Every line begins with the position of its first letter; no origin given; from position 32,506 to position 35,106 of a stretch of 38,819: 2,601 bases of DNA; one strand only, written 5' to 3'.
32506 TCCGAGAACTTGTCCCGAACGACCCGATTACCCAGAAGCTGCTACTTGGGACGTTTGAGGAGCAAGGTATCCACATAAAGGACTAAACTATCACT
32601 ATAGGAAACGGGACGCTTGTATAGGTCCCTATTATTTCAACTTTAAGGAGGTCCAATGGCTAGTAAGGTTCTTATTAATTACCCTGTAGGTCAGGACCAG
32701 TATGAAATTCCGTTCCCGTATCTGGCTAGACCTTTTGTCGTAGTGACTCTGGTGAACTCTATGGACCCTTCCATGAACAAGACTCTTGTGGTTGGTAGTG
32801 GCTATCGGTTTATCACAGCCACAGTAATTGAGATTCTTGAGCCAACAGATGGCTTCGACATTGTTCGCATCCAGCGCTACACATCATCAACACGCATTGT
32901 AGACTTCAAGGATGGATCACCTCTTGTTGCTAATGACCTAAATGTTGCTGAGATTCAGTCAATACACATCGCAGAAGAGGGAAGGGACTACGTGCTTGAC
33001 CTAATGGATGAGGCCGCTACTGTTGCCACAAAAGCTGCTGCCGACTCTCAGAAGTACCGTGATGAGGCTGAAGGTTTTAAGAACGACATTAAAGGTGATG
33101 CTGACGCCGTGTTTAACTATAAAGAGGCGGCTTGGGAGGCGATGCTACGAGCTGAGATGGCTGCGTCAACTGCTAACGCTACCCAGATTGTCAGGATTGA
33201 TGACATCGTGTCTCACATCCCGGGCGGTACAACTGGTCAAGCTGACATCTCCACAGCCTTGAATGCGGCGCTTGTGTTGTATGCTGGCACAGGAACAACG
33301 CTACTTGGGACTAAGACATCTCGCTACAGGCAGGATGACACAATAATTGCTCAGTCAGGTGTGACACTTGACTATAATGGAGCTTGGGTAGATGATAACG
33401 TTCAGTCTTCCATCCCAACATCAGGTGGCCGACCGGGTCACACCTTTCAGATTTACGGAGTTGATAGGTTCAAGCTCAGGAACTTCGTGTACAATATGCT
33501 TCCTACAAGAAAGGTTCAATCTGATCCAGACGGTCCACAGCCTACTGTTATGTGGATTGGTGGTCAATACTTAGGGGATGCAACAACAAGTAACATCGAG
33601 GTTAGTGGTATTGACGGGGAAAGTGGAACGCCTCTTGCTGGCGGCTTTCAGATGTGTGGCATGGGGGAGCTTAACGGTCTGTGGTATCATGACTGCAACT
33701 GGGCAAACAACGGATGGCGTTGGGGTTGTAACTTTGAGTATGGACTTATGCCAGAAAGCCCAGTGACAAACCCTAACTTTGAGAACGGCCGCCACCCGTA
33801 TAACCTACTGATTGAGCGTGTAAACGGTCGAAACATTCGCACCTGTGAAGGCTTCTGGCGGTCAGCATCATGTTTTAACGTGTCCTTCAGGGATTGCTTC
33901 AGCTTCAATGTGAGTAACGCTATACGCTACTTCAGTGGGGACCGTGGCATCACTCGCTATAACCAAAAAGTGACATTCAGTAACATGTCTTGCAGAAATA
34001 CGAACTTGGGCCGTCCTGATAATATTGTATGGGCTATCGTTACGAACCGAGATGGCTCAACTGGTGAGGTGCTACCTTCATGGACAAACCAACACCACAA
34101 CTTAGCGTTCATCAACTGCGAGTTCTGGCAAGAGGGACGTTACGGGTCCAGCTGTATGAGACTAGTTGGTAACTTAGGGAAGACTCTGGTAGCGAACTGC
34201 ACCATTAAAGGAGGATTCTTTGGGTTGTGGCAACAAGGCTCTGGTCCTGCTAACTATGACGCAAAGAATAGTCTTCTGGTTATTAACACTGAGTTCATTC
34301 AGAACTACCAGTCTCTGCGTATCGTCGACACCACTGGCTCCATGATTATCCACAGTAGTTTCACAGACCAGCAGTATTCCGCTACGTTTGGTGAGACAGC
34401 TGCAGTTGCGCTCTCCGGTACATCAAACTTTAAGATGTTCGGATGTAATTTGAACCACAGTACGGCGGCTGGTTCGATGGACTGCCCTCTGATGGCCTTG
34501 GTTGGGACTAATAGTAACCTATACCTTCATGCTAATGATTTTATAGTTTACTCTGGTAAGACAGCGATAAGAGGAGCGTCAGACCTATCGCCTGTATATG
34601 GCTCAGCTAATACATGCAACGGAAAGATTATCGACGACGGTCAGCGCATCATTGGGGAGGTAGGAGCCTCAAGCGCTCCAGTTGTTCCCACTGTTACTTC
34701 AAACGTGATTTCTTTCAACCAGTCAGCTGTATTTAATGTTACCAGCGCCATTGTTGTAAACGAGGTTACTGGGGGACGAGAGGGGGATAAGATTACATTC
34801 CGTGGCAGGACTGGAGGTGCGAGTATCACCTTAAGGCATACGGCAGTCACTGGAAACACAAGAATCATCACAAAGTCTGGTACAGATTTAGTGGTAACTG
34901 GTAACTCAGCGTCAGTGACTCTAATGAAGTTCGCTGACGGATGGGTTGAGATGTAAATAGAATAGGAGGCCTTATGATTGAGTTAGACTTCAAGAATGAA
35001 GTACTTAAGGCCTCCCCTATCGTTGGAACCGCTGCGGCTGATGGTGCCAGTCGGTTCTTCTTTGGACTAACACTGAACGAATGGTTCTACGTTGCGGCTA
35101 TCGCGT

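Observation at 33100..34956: Tail fibre has a T7-like attachment domain fused to an unrelated C-terminal domain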

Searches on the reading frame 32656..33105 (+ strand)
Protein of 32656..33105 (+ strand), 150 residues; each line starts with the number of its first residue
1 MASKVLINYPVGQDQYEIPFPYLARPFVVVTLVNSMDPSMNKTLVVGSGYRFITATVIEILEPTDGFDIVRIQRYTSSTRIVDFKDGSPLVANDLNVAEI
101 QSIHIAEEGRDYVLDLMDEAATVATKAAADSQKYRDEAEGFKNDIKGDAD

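Call 46: search_dna_similar(query=window:32656-33105:+, collection=phages, mode=protein, max_rows=25)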
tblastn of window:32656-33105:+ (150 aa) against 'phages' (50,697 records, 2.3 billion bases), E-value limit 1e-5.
Records with a match: 1315; places in all: 1318; records where one place covers at least 80% of the query: 217.
Best place of each record, by identity: 60-80% 2; <60% 1313.
By first word of the organism name: Klebsiella 426; Escherichia 293; Pseudomonas 137; Salmonella 91; Yersinia 84; Enterobacter 30; Vibrio 28; Pectobacterium 23; Citrobacter 18; Shigella 18; and 32 more.
By host as written in the record: - 229; Klebsiella pneumoniae 220; Escherichia coli 91; Yersinia pestis 38; Salmonella enterica subsp. enterica serovar Typhi 30; Klebsiella pneumoniae 135080 30; Pseudomonas putida KT2440 and Paw85 25; Escherichia coli strain W3110 25; and 291 more.
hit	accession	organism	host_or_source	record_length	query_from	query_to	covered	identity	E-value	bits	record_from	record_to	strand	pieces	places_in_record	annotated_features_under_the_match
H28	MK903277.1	Escherichia phage Pisces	Escherichia coli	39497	1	146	97%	54.1%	2e-41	151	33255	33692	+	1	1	tail spike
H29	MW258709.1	Kosakonia phage Kc166A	Kosakonia cowanii CB166A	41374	1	147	98%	51.3%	3e-39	145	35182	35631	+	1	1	hypothetical protein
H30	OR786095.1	Staphylococcus phage MBBL139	Staphylococcus aureus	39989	1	150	100%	50.0%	3e-37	140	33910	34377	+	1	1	hypothetical protein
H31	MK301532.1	Escherichia phage Ro45lw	Escherichia coli STEC O45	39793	1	146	97%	51.3%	8e-39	144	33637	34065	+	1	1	putative tail protein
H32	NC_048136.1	Escherichia phage Ro45lw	Escherichia coli STEC O45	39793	1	146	97%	51.3%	8e-39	144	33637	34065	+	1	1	tail fiber protein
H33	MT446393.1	Escherichia virus TH16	Escherichia coli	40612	5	146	95%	52.1%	1e-37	140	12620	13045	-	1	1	record has no annotation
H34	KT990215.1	Escherichia phage GA2A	Escherichia coli O:45 strain C1328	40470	1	146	97%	50.7%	1e-38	143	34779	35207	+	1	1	hypothetical protein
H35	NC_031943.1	Escherichia phage GA2A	Escherichia coli O:45 strain C1328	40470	1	146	97%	50.7%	1e-38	143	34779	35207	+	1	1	tail fiber protein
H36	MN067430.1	Escherichia phage vB_EcoP-Ro103C3lw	Escherichia coli O103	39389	1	137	91%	53.3%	1e-37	140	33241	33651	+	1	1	putative tail fiber protein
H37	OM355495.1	Escherichia phage ZH4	Escherichia coli GXEC-H4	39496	4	146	95%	51.0%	6e-37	139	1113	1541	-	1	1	hypothetical protein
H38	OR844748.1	Escherichia phage ECO104 4-5-2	Escherichia coli O104:H4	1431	4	146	95%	51.0%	1e-37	138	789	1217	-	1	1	record has no annotation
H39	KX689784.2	Escherichia phage JSS1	Escherichia coli O153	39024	4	146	95%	51.0%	2e-35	134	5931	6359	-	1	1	hypothetical protein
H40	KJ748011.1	Escherichia phage PE3-1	Escherichia coli O153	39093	4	146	95%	51.0%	2e-35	134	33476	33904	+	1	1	lyase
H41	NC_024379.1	Escherichia phage PE3-1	Escherichia coli O153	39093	4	146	95%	51.0%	2e-35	134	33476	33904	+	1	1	tail protein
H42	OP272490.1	Enterobacter phage 01_vB_Eclo_IJM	Enterobacter cloacae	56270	1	146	97%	50.0%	5e-38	142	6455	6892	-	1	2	tail fiber protein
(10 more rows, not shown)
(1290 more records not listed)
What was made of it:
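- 32656..33096 (+): N-terminal T7/K1F-type virion-attachment (anchor) domain, aa 1-147. At most 54% identity to any of 50,697 phage records (call 46).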

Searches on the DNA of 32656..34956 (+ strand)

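Call 6: search_dna_similar(query=window:32656-34956:+, collection=phages, mode=near, max_rows=30)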
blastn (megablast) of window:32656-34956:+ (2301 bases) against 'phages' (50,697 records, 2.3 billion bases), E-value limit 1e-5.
No match.
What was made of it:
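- Tried and rejected: Megablast of the gene against 50,697 phage records found no match, not even for the anchor (call 6).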

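Call 58: search_dna_similar(query=window:33106-34956:+, collection=ecoli_genomes, mode=distant, max_rows=10)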
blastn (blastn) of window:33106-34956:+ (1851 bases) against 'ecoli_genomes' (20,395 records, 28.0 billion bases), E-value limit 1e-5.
No match.
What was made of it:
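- There is no DNA match in 5,426 complete E. coli genomes (call 58).
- Tried and rejected: E. coli complete genomes gave no DNA match (call 58).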

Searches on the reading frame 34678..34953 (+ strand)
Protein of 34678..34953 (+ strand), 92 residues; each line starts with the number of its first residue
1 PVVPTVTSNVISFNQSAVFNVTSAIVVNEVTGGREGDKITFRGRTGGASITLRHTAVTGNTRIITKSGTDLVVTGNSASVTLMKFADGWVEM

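Call 67: predict_structure(alignment_id=A4)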
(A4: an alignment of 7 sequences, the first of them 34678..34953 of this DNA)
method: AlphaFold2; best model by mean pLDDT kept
length: 92 residues; sequences in the alignment: 7
mean_pLDDT: 91.3   pTM: 0.79
mean pLDDT of the five models: 91.3, 87.3, 86.9, 85.4, 85.1
residues with pLDDT >= 90: 70; 70-90: 20; 50-70: 2; < 50: 0
segments of 3 or more residues with pLDDT < 50: none
pLDDT, mean of each block of 10 residues (from residue 1): 82 92 93 95 90 90 94 91 95 94
secondary structure, 60 per line:
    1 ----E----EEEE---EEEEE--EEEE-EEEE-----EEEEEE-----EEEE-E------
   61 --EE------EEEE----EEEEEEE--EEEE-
elements in order: E10-13 E17-21 E24-27 E29-32 E38-43 E49-52 E71-74 E79-85 E88-91
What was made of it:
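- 34696..34953 (+): C-terminal beta-sandwich domain, aa ~681-766, joined by a low-confidence linker (aa ~651-680). A separate AF2 model of aa 675-766 has pLDDT 91.3 (call 67).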
